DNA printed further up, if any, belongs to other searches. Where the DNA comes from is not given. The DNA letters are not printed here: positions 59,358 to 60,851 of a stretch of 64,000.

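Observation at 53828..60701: Co-oriented cluster of five envelope proteins including three tandem paralogous CARDB-like lipoproteins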

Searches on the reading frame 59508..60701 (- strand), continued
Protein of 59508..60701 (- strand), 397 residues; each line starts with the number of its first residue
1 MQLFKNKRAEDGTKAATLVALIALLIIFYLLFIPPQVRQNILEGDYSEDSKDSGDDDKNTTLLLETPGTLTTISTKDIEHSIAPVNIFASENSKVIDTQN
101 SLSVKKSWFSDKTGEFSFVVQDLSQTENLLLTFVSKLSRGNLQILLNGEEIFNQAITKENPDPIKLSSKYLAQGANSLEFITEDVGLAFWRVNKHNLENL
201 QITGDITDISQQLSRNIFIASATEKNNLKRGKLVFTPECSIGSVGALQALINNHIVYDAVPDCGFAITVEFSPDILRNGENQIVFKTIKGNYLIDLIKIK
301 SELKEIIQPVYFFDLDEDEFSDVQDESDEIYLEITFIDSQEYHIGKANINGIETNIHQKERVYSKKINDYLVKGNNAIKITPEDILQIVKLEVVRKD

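Call 84: find_encoding_contigs(protein=P0072, flank=8000, max_places=1)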
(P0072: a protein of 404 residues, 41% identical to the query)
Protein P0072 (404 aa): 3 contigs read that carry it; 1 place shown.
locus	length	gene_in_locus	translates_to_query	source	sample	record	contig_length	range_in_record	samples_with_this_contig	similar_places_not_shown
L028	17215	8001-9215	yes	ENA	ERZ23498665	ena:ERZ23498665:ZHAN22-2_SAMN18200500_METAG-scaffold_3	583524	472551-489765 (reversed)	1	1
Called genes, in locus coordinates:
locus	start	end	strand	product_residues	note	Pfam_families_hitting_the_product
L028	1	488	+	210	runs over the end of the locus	-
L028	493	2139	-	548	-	PF18262:PhetRS_B1 (faint), PF03483:B3_4 (weak), PF03484:B5, PF01409:tRNA-synt_2d (weak), PF17759:tRNA_synthFbeta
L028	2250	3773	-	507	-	PF01409:tRNA-synt_2d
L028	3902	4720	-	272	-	PF01978:TrmB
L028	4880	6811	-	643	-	PF16177:ACAS_N, PF00501:AMP-binding, PF13193:AMP-binding_C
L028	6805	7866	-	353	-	PF26356:Pelota_N, PF03464:eRF1_2, PF03465:eRF1_3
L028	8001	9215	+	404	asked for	-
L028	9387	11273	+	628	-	-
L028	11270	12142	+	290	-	-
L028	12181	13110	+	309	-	-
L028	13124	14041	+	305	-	-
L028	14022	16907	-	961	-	PF05496:RuvB_N (weak), PF13177:DNA_pol3_delta2 (faint), PF00004:AAA, PF13173:AAA_14 (faint), PF14890:Intein_splicing, PF08542:Rep_fac_C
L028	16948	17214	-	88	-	PF05239:PRC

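Call 85: find_encoding_contigs(protein=P0108, flank=8000, max_places=1)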
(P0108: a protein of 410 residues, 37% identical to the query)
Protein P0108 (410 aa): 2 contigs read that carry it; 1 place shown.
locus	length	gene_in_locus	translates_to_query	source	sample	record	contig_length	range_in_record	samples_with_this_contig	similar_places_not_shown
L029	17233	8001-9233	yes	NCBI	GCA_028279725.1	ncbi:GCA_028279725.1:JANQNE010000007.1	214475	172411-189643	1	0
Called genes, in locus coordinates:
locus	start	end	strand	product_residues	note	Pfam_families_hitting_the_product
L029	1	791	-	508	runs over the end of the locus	PF01409:tRNA-synt_2d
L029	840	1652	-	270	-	PF00793:DAHP_synth_1, PF03102:NeuB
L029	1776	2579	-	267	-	PF01978:TrmB, PF11495:TrmB_EBD_N (weak)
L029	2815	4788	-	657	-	PF16177:ACAS_N, PF00501:AMP-binding, PF13193:AMP-binding_C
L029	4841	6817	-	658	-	PF03030:H_PPase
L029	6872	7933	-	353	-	PF26356:Pelota_N, PF03464:eRF1_2 (weak), PF03465:eRF1_3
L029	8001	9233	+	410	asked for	-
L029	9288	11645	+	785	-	-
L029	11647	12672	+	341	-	-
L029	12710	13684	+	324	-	-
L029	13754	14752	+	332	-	-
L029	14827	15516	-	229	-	PF28019:HmpF (faint)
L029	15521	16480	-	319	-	PF03215:Rad17 (weak), PF05496:RuvB_N, PF00004:AAA, PF13173:AAA_14 (weak), PF13177:DNA_pol3_delta2 (weak), PF08542:Rep_fac_C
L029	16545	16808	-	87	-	PF05239:PRC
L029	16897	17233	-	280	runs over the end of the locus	PF08696:Dna2, PF12705:PDDEXK_1, PF01930:Cas_Cas4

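Call 86: find_encoding_contigs(protein=P0122, flank=8000, max_places=1)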
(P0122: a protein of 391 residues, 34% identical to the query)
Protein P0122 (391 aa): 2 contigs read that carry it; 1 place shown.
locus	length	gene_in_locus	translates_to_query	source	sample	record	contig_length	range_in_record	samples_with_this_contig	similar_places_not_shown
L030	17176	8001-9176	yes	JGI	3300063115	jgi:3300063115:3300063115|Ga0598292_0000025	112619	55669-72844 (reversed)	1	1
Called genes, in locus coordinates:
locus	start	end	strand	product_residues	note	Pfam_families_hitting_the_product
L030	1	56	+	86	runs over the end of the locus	-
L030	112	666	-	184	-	PF12844:HTH_19 (weak), PF01381:HTH_3, PF00571:CBS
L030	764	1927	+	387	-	PF00438:S-AdoMet_synt_N, PF02772:S-AdoMet_synt_M, PF02773:S-AdoMet_synt_C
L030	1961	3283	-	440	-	PF01935:DUF87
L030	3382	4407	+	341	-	PF13623:SurA_N_2, PF13624:SurA_N_3, PF09312:SurA_N, PF13145:Rotamase_2, PF13616:Rotamase_3, PF00639:Rotamase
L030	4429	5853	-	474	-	PF02310:B12-binding, PF04055:Radical_SAM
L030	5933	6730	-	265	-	PF01978:TrmB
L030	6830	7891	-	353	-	PF26356:Pelota_N, PF03464:eRF1_2, PF03465:eRF1_3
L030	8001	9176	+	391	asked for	-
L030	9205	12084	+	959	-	PF06725:3D (weak)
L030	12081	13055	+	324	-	-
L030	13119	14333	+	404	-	-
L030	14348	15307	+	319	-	-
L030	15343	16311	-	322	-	PF03215:Rad17 (weak), PF05496:RuvB_N, PF13173:AAA_14 (weak), PF13177:DNA_pol3_delta2, PF00004:AAA, PF08542:Rep_fac_C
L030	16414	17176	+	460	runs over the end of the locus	PF00206:Lyase_1, PF08328:ASL_C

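Call 88: search_protein_families(library=pfam, proteins=[L030:9205-12084:+, L003:11322-13253:+, L024:11243-13693:+, L026:9456-11729:+, L028:9387-11273:+, L029:9288-11645:+, L018:11225-13690:+], max_evalue=0.01)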
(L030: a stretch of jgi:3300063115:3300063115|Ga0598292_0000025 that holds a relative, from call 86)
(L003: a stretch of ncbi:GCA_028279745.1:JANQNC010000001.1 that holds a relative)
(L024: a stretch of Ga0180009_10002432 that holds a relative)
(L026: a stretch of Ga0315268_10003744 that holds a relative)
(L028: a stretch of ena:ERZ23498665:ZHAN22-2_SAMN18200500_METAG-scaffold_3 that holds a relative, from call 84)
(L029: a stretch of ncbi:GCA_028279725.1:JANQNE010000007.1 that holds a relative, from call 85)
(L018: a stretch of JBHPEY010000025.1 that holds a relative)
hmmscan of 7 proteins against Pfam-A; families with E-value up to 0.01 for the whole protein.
L030:9205-12084:+ (959 aa): 1 family
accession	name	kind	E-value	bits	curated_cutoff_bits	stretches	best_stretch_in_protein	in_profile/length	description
PF06725.17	3D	-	3e-06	27.8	23.8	1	884-933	2-53/72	3D domain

L003:11322-13253:+ (643 aa): 1 family
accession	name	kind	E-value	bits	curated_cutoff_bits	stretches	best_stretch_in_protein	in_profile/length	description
PF01832.25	Glucosaminidase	-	5.3e-15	56.6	30.2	1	493-635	5-121/123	Mannosyl-glycoprotein endo-beta-N-acetylglucosaminidase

L024:11243-13693:+ (816 aa): 7 families
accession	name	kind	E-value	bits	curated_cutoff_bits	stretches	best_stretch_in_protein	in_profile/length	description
PF13851.11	GAS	-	0.00025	21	32.3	1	98-190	27-121/200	Growth-arrest specific micro-tubule binding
PF00038.26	Filament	-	0.0034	17.5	40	1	99-192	191-280/313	Intermediate filament protein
PF03961.19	FapA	-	0.0035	17.4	31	1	112-197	150-241/272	Flagellar Assembly Protein A beta solenoid domain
PF05266.19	DUF724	-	0.0041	17.5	38.4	0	100-190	105-180/188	Protein of unknown function (DUF724)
PF09762.14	CCDC93_CC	-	0.0043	16.6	30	1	93-191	125-238/429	CCDC93 coiled-coil domain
PF06810.17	Phage_scaffold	-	0.0052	17.2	35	1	100-202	14-107/170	Phage capsid assembly scaffolding protein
PF02601.20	Exonuc_VII_L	-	0.0064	16.4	35.9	0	105-187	156-255/315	Exonuclease VII, large subunit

L026:9456-11729:+ (757 aa): 0 families

L028:9387-11273:+ (628 aa): 0 families

L029:9288-11645:+ (785 aa): 2 families
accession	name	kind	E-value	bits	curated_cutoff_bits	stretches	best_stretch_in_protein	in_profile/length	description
PF01464.25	SLT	-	0.002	18.1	21.3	1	636-733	3-82/117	Transglycosylase SLT domain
PF13425.11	O-antigen_lig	-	0.0074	15.6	31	0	111-255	162-300/462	O-antigen ligase like membrane protein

L018:11225-13690:+ (821 aa): 4 families
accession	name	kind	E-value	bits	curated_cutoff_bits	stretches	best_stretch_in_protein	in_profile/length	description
PF03961.19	FapA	-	0.00016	21.8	31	1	38-129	135-237/272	Flagellar Assembly Protein A beta solenoid domain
PF13166.12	AAA_13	-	0.0034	16.6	36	1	52-135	376-461/713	AAA domain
PF05667.16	CCDC22_CC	-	0.0058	16.3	39.2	0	55-164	194-300/477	CCDC22 protein coiled-coil region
PF06810.17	Phage_scaffold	-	0.006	17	35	1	53-128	19-98/170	Phage capsid assembly scaffolding protein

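Call 89: search_protein_families(library=pfam, proteins=[P0130], max_evalue=0.01)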
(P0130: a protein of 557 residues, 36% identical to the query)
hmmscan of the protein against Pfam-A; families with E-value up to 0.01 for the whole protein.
P0130 (557 aa): 0 families
